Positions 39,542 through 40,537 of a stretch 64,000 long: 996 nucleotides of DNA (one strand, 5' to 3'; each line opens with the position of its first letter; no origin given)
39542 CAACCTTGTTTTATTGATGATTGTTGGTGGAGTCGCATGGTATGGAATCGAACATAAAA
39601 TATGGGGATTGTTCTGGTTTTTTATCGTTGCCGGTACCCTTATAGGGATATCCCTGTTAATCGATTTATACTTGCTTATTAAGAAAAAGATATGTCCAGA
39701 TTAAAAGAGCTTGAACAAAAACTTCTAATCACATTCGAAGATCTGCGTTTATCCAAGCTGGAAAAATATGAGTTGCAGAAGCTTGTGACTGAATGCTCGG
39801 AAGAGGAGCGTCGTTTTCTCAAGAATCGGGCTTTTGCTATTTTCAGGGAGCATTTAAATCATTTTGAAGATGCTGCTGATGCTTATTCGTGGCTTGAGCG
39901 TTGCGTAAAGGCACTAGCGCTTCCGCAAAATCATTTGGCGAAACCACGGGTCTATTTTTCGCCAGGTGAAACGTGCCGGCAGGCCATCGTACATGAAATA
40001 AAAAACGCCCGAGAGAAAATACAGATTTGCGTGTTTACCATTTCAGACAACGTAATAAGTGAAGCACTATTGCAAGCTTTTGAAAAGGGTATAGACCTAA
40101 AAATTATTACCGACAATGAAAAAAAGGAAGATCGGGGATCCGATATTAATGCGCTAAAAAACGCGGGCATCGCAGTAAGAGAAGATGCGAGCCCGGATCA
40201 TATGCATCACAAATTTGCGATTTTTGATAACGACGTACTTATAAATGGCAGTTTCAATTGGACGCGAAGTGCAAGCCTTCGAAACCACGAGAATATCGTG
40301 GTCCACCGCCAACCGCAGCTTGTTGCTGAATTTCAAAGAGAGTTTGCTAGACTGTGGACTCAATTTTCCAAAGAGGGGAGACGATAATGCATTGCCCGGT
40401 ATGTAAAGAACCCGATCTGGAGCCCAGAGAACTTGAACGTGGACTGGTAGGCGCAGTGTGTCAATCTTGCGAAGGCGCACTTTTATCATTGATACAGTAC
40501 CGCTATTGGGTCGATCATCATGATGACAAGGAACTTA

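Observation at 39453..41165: Tightly coupled PLD-like (HKD) / zinc-ribbon / TerB-like gene trio of unknown function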

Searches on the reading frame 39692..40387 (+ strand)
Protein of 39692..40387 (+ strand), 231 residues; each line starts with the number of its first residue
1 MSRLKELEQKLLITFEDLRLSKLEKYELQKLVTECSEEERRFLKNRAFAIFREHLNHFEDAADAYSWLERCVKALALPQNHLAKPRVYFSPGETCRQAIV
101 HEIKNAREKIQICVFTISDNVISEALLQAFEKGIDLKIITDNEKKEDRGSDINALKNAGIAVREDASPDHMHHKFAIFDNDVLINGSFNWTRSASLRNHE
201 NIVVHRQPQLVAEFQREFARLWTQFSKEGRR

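Call 3: search_protein_families(library=pfam, proteins=[window:39692-40387:+], max_evalue=0.01)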
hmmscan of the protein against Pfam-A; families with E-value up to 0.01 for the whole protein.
window:39692-40387:+ (231 aa): 3 families
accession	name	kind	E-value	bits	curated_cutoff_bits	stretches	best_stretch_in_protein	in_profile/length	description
PF13091.12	PLDc_2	-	5.3e-32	110.9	27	1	99-222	1-132/132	PLD-like domain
PF07894.18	SACK1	-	4.4e-07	30.2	21.4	1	170-224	218-271/274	Scaffolding anchor of CK1 domain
PF00614.28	PLDc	-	0.00095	19.5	21.9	1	171-192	5-26/28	Phospholipase D Active site motif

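Call 6: search_protein_families(library=padloc, proteins=[window:39692-40387:+], max_evalue=0.01)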
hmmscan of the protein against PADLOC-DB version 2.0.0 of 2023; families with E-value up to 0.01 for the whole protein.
window:39692-40387:+ (231 aa): 17 families
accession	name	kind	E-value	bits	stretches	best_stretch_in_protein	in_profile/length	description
PDLC03924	MkoC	-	3.5e-12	43.3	1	93-218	991-1129/1136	-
PDLC02614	DrmC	-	1.6e-11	42.2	1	98-204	25-134/153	DrmC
PDLC03922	MkoB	-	9.3e-09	33.1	1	86-221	304-445/610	-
PDLC02901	DpdK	-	1.2e-08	32.8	1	122-223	70-170/173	DpdK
PDLC02612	DrmC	-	1.8e-07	28.9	1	76-224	75-227/235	DrmC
PDLC02707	PbeA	-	3e-07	27.4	1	160-224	125-199/672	PbeA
PDLC02606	DrmC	-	8.1e-07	27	1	85-207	25-159/182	DrmC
PDLC02589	DrmC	-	1.2e-06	25.8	0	96-158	112-175/264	DrmC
PDLC02585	DrmC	-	6.9e-06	23.8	1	90-221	101-244/253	DrmC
PDLC02605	DrmC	-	1.6e-05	22.6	1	96-148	117-170/270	DrmC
PDLC02588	DrmC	-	5.7e-05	20.9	1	91-206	101-228/256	DrmC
PDLC02607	DrmC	-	6.4e-05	20.4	1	91-222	107-254/265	DrmC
PDLC02704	PbeA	-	6.4e-05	19.6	1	160-226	124-199/682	PbeA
PDLC02597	DrmC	-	0.002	16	0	97-216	99-230/242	DrmC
PDLC02899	DpdK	-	0.0022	15.6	1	171-220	121-169/247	DpdK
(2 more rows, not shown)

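Call 7: search_protein_families(library=ncbifam, proteins=[window:39692-40387:+], max_evalue=0.01)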
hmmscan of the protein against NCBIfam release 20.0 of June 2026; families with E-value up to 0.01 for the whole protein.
window:39692-40387:+ (231 aa): 7 families
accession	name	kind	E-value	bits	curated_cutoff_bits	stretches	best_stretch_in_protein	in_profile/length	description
NF010492.0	PRK13912.1-3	equivalog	2.4e-16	59.8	297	1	83-222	21-172/178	nuclease NucT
NF010490.0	PRK13912.1-1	equivalog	2e-14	54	211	1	81-216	15-150/159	nuclease NucT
NF010493.0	PRK13912.1-4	equivalog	2.4e-09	37.4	351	1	87-220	18-163/171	nuclease NucT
NF010491.0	PRK13912.1-2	equivalog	3.8e-09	36.6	225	1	96-202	38-154/180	nuclease NucT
NF038319.1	DISARM_DrmC_I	equivalog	7.5e-09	35.5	133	1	85-221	85-234/236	DISARM system phospholipase D-like protein DrmC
NF041068.1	DpdK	equivalog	5.2e-08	32.7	100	1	122-222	67-167/167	phospholipase D-like domain-containing protein DpdK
TIGR04265.1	bac_cardiolipin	equivalog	3.1e-05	23.1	290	1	88-165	123-205/483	cardiolipin synthase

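Call 8: find_homologous_proteins(query=window:39692-40387:+)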
Query window:39692-40387:+ (231 aa): 1569 proteins with E <= 0.001 among 1964 candidates; the best 120 are listed.
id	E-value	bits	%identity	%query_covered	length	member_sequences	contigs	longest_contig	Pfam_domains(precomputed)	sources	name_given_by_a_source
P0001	4.2e-149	512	100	100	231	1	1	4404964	PF07894.19,PF13091.13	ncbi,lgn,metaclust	metaclust:status=active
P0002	4.4e-75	270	57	95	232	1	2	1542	PF13091.13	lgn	-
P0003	5.0e-75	270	55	95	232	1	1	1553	PF13091.13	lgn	-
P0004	8.2e-75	269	53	97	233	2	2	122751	PF13091.13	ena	-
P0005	1.8e-72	262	54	97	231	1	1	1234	PF07894.19,PF13091.13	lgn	-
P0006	6.3e-71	257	54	98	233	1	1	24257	PF13091.13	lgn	-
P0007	1.1e-68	249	56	92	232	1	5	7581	PF13091.13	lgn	-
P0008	8.9e-67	243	52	98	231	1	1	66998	PF13091.13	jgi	-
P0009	3.1e-66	241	56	94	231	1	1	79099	PF13091.13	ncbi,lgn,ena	-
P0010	3.4e-66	241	52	97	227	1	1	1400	PF13091.13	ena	-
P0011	4.9e-63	231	49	96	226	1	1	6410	PF07894.19,PF13091.13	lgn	-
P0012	1.4e-62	229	50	96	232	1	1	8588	PF07894.19,PF13091.13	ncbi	ncbi:MAG: phospholipase D-like domain-containing protein [Pseudomonadales bacterium]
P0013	2.5e-62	229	48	96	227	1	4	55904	PF07894.19,PF13091.13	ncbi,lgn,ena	-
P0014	2.6e-62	228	52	98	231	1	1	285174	PF13091.13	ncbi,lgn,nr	ncbi:Phosphatidylserine/phosphatidylglycerophosphate/cardiolipin synthases and related enzymes [Alte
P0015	4.0e-62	228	50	97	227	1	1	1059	PF07894.19,PF13091.13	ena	-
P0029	3.8e-60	221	49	97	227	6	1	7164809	PF13091.13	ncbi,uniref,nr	ncbi:phospholipase D-like domain-containing protein [Hahella aquimaris]|uniref:phospholipase D-like 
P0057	1.4e-58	216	47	95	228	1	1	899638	PF07894.19,PF13091.13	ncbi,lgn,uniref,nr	ncbi:phospholipase D-like protein [Ectopseudomonas oleovorans]|uniref:phospholipase D n=1 Tax=Ectops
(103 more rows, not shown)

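Call 9: find_encoding_contigs(protein=P0001, flank=10000, max_places=2)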
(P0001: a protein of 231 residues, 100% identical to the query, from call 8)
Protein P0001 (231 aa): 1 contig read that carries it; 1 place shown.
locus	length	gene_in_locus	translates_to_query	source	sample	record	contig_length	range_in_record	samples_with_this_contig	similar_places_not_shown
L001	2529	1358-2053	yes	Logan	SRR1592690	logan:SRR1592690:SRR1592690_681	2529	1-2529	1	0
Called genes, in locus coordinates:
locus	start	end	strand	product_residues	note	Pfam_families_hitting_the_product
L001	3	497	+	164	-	?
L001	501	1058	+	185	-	PF01694:Rhomboid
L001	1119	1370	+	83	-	-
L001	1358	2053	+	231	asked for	PF07894:SACK1 (faint), PF13091:PLDc_2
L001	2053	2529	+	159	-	?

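Call 10: find_encoding_contigs(protein=P0057, flank=10000, max_places=2)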
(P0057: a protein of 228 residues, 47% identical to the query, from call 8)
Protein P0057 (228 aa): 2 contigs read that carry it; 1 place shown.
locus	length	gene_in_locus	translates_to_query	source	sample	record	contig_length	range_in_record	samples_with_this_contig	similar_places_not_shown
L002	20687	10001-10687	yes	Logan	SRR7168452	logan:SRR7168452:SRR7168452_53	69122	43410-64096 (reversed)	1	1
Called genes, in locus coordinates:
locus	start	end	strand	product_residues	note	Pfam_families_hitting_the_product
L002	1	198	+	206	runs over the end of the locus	PF09938:DUF2170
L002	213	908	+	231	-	PF04012:PspA_IM30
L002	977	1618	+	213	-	-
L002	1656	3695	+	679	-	-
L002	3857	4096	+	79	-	-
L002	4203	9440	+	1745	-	PF12458:DUF3686, PF00004:AAA (faint), PF25472:DUF7902, PF07728:AAA_5 (weak)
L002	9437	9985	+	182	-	PF01694:Rhomboid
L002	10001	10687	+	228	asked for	PF07894:SACK1 (faint), PF13091:PLDc_2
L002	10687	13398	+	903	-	PF13086:AAA_11, PF13604:AAA_30 (faint), PF13087:AAA_12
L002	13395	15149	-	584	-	-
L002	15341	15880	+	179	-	PF07152:YaeQ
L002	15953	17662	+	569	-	PF01368:DHH, PF02272:DHHA1, PF17768:RecJ_OB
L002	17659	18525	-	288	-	PF00701:DHDPS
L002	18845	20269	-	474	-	PF00171:Aldedh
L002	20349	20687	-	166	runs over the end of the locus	PF11354:DUF3156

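Call 11: find_encoding_contigs(protein=P0029, flank=10000, max_places=2)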
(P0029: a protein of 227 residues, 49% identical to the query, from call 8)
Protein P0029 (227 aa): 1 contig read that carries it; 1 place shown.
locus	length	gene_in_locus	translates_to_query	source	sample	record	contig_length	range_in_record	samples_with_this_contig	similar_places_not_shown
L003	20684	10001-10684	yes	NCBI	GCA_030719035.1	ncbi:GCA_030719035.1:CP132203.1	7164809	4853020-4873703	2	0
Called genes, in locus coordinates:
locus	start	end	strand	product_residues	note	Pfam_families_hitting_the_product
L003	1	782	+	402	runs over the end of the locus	PF00072:Response_reg, PF00563:EAL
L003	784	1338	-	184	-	PF00300:His_Phos_1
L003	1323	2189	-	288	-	PF02654:CobS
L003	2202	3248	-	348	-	PF02277:DBI_PRT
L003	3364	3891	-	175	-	PF02283:CobU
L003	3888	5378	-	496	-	PF01656:CbiA, PF13500:AAA_26, PF07685:GATase_3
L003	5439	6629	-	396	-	-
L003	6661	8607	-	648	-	PF07715:Plug, PF00593:TonB_dep_Rec_b-barrel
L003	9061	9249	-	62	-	PF11216:DUF3012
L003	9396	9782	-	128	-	-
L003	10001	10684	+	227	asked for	PF13091:PLDc_2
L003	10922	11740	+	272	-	PF00351:Biopterin_H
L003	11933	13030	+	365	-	PF14696:Glyoxalase_5, PF13669:Glyoxalase_4 (faint), PF00903:Glyoxalase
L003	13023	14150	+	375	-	PF20510:HgmA_N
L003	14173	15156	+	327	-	PF18288:FAA_hydro_N_2, PF01557:FAA_hydrolase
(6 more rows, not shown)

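Call 14: find_related_loci(query=A1, collection=genome_contigs, flank=10000)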
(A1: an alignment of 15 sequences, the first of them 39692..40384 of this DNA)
Query A1 (231 aa) in genome_contigs; peptide patterns used: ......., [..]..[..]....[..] (x = any residue, [..] = any of these).
600 stretches matched a pattern (row limit reached: there are more); 596 encode a relative of the query (tblastn E <= 1e-3); the best 80 are kept; 80 distinct loci.
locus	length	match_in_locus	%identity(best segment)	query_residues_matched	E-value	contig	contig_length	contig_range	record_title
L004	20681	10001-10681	48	4-228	1e-65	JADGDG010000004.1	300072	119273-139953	MAG: Gammaproteobacteria bacterium isolate BB4 NODE_28_length_300072_cov_29.419794, whole genome shotgun sequence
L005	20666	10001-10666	47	7-226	1e-64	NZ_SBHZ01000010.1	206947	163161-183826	Ectopseudomonas khazarica strain TBZ2 NODE_10_length_206947_cov_12.4744, whole genome shotgun sequence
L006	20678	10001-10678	47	3-226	9e-65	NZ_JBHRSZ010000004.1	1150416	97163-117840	Litoribrevibacter euphylliae strain KCTC 52438 platanus_K_default_4, whole genome shotgun sequence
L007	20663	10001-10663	46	7-226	2e-64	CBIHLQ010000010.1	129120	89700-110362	MAG TPA_asm: uncultured Pseudomonas sp. isolate SRR17255026_concoct_20 genome assembly, contig: ERZ27337135.10, whole ge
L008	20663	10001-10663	48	6-225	3e-64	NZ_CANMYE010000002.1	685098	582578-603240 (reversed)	Uncultured Pseudoteredinibacter sp. isolate 4-665-3Z.fasta NODE_2, whole genome shotgun sequence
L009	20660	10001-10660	47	7-225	3e-64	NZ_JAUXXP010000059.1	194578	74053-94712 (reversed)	MAG: Pseudomonas sp. isolate C17_concoct.bin.54 C17_k141_12592, whole genome shotgun sequence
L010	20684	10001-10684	48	4-226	5e-64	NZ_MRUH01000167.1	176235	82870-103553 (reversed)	Teredinibacter waterburyi strain Bs02 Contig141.1, whole genome shotgun sequence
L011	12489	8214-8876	47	7-225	6e-64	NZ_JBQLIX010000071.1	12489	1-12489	Pseudomonas sp. NCHU5216 collab21.1.71, whole genome shotgun sequence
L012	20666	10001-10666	47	7-226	3e-64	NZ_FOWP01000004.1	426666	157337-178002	Ectopseudomonas composti strain CCUG 59231, whole genome shotgun sequence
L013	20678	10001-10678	46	3-226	1e-63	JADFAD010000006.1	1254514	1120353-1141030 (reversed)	MAG: Oceanospirillaceae bacterium isolate C15_61_62_5 c_000000000001, whole genome shotgun sequence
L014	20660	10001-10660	47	7-226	8e-64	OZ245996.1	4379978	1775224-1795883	MAG: Cellvibrionaceae bacterium isolate 7dcdd730-8b32-4169-8b40-376874fee246 genome assembly, chromosome: 1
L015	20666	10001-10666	46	7-226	9e-64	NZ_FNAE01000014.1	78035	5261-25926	Ectopseudomonas alcaliphila strain JCM 10630, whole genome shotgun sequence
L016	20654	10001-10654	47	14-227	2e-63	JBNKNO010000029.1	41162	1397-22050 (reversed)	MAG: Rhodocyclaceae bacterium isolate G2.bin.13.strict NODE_29_length_41162_cov_25.641594, whole genome shotgun sequence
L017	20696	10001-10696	44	4-230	6e-63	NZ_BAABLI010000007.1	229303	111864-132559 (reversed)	Corallincola platygyrae strain JCM 18796 sequence07, whole genome shotgun sequence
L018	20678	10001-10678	46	3-226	1e-62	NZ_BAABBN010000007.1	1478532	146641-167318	Litoribacillus peritrichatus strain JCM 17551 sequence07, whole genome shotgun sequence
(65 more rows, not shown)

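Call 33: search_solved_structures(query=A1, max_evalue=0.001)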
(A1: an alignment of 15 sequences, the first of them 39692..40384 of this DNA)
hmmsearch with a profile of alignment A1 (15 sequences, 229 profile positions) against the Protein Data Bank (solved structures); distinct sequences matched with E-value up to 0.001: 15.
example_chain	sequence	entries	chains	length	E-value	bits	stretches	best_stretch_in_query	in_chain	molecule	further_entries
9lkx_K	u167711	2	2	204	1.4e-38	136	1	93-227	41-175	Mitochondrial cardiolipin hydrolase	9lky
4ggj_A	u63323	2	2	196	3.9e-37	131.3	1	97-227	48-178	Mitochondrial cardiolipin hydrolase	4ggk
4gel_A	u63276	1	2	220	1.1e-24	90.6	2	93-181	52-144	Mitochondrial cardiolipin hydrolase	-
4h4a_A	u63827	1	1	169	1.2e-24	90.4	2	98-181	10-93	Mitochondrial cardiolipin hydrolase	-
4gen_A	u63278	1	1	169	1.2e-24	90.4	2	98-181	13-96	Mitochondrial cardiolipin hydrolase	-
4gem_A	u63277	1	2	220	1.4e-23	86.9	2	93-181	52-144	Mitochondrial cardiolipin hydrolase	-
1byr_A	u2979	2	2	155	6.3e-21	78.2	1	88-225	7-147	PROTEIN (ENDONUCLEASE)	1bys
6ehi_A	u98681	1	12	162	2.3e-14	56.8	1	98-224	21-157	Nuclease NucT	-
5lzk_A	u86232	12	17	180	9.4e-08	35.1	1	97-225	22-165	Protein FAM83B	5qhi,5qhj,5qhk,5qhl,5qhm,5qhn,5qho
8v05_A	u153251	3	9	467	0.00047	23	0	128-223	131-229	5'-3' exonuclease PLD3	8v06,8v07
8q1k_A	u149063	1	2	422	0.00061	22.6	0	130-223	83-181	5'-3' exonuclease PLD3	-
8s86_A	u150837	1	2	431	0.00064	22.6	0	130-223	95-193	5'-3' exonuclease PLD3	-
8q1x_A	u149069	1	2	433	0.00065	22.6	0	130-223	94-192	5'-3' exonuclease PLD3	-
9vbg_A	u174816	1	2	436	0.00066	22.5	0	130-223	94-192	5'-3' exonuclease PLD3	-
8v5t_A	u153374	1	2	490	0.00086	22.2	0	130-223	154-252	5'-3' exonuclease PLD3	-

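Call 34: search_solved_structures(query=window:39692-40384:+, max_evalue=0.001, show_alignments=4)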
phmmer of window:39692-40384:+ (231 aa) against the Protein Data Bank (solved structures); distinct sequences matched with E-value up to 0.001: 8.
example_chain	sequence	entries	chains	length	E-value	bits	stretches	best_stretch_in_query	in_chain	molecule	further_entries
9lkx_K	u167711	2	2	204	5.1e-27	98.3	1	91-226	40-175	Mitochondrial cardiolipin hydrolase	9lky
4ggj_A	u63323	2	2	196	1.8e-25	93.3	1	92-226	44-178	Mitochondrial cardiolipin hydrolase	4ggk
4h4a_A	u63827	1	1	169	2.3e-17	66.8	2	98-180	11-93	Mitochondrial cardiolipin hydrolase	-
4gen_A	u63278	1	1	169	2.4e-17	66.7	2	98-180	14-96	Mitochondrial cardiolipin hydrolase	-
1byr_A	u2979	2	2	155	4.2e-17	65.9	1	86-224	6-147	PROTEIN (ENDONUCLEASE)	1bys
4gel_A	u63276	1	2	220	5.1e-17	65.6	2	98-180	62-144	Mitochondrial cardiolipin hydrolase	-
4gem_A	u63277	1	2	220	3.5e-16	62.9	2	98-180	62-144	Mitochondrial cardiolipin hydrolase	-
6ehi_A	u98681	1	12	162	3.1e-06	30.4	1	97-204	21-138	Nuclease NucT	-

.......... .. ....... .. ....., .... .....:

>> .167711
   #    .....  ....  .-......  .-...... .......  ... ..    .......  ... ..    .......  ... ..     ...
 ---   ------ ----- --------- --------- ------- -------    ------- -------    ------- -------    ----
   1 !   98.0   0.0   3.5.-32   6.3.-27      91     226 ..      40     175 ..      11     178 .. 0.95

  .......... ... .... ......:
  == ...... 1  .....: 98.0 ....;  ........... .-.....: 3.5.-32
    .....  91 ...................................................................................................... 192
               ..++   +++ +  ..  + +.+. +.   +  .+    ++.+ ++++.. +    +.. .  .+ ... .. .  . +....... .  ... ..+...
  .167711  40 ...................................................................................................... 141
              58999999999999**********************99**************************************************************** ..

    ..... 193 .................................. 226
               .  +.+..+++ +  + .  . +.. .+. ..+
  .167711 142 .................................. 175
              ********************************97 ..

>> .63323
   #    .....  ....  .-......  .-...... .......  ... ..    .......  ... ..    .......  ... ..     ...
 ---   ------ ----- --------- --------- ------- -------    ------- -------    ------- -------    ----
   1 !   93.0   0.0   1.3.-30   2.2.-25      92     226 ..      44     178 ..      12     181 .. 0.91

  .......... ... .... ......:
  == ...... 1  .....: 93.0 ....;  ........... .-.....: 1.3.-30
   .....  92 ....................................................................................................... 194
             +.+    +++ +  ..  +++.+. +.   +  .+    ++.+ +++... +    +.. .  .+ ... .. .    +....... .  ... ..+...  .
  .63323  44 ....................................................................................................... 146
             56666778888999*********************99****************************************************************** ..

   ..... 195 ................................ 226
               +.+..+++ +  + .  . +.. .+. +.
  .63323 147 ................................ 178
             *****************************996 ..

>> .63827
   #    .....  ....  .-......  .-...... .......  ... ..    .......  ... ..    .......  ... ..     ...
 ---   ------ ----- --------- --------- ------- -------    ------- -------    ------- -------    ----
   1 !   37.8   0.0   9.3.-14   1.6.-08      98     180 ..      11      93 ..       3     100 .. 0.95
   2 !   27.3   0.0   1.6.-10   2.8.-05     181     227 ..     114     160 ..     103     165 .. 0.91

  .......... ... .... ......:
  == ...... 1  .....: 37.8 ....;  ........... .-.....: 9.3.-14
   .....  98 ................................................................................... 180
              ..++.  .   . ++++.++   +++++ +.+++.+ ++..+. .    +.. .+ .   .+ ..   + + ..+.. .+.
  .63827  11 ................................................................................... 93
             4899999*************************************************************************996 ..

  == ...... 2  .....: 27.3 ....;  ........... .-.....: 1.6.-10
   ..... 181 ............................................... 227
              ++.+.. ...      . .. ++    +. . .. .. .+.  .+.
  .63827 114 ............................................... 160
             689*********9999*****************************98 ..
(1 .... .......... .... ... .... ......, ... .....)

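Call 45: list_cluster_members(proteins=[P0001, P0121, P0241])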
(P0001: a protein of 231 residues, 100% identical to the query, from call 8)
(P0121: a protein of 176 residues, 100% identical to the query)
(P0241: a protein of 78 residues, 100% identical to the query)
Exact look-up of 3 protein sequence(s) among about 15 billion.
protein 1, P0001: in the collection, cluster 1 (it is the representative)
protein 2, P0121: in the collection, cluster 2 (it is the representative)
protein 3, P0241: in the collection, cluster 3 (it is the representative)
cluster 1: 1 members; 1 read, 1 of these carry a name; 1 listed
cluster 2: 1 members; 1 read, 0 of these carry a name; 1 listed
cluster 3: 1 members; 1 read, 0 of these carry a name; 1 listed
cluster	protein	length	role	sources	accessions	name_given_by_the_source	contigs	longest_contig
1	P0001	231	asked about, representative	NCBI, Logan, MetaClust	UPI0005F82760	status=active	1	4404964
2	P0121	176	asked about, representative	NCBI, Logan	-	-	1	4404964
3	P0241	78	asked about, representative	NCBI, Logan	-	-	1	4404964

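Call 51: search_protein_families(library=pfam, proteins=[L002:10687-13398:+], max_evalue=0.01)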
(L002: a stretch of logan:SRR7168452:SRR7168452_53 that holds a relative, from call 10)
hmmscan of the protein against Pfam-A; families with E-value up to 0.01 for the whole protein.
L002:10687-13398:+ (903 aa): 8 families
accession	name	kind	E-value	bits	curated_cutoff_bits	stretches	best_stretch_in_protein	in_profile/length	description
PF13087.12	AAA_12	-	8.8e-21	74.8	27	1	604-776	13-190/195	AAA domain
PF13086.12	AAA_11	-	2e-14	54.4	27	1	264-562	2-251/257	AAA domain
PF13604.12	AAA_30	-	1.9e-08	34.7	27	1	263-326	1-66/191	AAA domain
PF13401.12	AAA_22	-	0.00047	20.9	27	1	283-356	10-83/130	AAA domain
PF01443.25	Viral_helicase1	-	0.00075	19.8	21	0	524-565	58-101/228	Viral superfamily 1 RNA helicase core domain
PF13191.12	AAA_16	-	0.0018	19.2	32.6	1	271-396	15-123/167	AAA ATPase domain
PF13245.12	AAA_19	-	0.0039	17.8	25.1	0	268-327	1-62/134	AAA domain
PF02562.22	PhoH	-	0.0054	16.7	27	0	265-358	6-93/205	PhoH-like protein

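Call 53: predict_structure(alignment_id=A1)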
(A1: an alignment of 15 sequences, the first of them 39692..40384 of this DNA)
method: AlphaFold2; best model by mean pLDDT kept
length: 231 residues; sequences in the alignment: 15
mean_pLDDT: 80.7   pTM: 0.58
mean pLDDT of the five models: 80.7, 80.6, 80.2, 79.0, 77.9
residues with pLDDT >= 90: 79; 70-90: 104; 50-70: 28; < 50: 20
segments of 3 or more residues with pLDDT < 50: 81-90, 192-199
pLDDT, mean of each block of 10 residues (from residue 1): 87 84 80 88 93 79 87 76 44 75 95 88 95 96 71 92 85 86 73 47 72 92 77 43
secondary structure, 60 per line:
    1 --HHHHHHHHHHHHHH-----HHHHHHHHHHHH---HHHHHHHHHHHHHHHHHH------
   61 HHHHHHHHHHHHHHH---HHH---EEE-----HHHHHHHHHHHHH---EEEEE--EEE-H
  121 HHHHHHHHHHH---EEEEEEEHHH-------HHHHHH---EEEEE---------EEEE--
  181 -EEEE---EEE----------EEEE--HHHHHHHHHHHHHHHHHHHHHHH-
elements in order: H3-16 H22-33 H37-54 H61-75 E85-87 H93-105 E109-113 E116-118 H120-131 E135-141 H152-157 E161-165 E175-178 E182-185 E189-191 E202-205 H208-230
